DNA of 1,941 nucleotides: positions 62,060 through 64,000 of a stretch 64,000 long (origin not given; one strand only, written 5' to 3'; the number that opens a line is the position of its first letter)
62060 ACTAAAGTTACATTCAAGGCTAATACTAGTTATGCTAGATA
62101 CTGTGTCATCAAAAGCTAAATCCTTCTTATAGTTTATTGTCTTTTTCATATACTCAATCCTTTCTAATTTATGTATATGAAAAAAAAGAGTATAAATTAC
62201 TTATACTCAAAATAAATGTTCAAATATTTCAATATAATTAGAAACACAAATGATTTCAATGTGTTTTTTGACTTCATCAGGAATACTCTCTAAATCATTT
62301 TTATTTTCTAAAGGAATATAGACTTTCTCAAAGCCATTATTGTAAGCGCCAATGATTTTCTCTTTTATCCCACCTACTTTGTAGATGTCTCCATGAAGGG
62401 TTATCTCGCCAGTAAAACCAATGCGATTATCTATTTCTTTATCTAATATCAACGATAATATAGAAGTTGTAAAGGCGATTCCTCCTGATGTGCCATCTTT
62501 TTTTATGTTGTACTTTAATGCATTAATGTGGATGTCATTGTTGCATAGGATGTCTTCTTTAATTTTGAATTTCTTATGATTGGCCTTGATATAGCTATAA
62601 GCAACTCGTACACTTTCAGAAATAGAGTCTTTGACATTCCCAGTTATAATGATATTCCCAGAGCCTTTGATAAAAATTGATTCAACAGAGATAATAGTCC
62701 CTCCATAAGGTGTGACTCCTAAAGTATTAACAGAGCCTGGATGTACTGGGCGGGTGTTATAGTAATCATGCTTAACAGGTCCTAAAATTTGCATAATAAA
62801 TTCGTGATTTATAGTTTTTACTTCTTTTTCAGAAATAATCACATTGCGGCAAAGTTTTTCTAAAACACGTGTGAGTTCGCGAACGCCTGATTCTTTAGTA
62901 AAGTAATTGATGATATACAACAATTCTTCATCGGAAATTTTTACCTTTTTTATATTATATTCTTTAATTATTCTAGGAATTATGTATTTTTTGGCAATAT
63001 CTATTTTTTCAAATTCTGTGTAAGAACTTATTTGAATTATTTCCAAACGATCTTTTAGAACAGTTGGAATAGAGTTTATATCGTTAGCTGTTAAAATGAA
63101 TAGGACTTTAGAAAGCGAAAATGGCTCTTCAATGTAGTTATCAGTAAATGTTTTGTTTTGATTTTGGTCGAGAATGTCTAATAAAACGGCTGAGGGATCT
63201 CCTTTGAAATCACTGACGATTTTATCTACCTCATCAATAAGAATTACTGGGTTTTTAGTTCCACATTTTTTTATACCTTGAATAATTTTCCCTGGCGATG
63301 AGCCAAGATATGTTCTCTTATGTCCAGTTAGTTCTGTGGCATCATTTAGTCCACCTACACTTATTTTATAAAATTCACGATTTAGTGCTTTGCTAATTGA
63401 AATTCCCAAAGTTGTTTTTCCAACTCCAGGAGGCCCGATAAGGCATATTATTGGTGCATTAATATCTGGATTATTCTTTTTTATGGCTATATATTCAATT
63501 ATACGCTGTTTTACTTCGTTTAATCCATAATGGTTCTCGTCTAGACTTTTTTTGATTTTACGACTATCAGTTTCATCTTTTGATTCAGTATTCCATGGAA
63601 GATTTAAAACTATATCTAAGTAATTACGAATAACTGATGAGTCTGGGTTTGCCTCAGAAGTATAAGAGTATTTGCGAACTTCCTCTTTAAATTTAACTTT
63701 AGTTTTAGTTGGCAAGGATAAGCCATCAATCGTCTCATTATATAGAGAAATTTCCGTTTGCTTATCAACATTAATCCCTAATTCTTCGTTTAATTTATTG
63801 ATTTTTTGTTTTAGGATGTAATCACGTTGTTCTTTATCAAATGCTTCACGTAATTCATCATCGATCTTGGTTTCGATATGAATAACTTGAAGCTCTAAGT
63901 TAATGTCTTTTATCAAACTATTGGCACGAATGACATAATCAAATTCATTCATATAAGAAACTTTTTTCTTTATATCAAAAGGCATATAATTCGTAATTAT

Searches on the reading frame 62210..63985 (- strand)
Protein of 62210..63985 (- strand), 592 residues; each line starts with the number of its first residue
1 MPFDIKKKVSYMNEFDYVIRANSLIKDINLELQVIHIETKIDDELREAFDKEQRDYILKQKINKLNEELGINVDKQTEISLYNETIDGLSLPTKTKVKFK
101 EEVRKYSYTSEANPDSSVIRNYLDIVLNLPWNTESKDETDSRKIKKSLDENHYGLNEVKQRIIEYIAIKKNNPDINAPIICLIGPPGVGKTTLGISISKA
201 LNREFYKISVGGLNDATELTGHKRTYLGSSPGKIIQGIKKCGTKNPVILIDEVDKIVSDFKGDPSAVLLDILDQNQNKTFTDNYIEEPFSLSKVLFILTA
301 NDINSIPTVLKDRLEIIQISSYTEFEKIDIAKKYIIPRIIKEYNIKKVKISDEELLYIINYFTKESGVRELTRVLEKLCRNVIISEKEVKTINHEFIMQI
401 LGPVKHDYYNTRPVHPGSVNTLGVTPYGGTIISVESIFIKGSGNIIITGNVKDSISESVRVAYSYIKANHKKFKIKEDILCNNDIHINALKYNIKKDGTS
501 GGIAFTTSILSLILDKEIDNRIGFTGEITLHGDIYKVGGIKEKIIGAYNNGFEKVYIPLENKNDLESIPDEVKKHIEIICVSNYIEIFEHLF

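Call 13: search_protein_families(library=pfam, max_evalue=0.00001, proteins=[window:62210-63985:-])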
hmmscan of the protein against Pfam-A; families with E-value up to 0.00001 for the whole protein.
seq(592 aa): 6 families
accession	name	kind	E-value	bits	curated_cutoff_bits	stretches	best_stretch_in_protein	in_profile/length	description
PF05362.19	Lon_C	-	5.2e-52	176.8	21.1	1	392-591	2-202/205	Lon protease (S16) C-terminal proteolytic domain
PF00004.35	AAA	-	3.1e-22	79.9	21.2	1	180-318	1-127/131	ATPase family associated with various cellular activities (AAA)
PF22667.2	Lon_lid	-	5.1e-12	45.7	27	1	346-384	8-46/57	Lon protease AAA+ ATPase lid domain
PF13541.12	ChlI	-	2.2e-08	34.5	27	1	434-561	1-121/121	Subunit ChlI of Mg-chelatase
PF07728.20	AAA_5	-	3.5e-07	30.7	22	1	180-313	2-138/139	AAA domain (dynein-related subfamily)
PF07724.20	AAA_2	-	6.7e-06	26.7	27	0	180-306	6-129/166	AAA domain (Cdc48 subfamily)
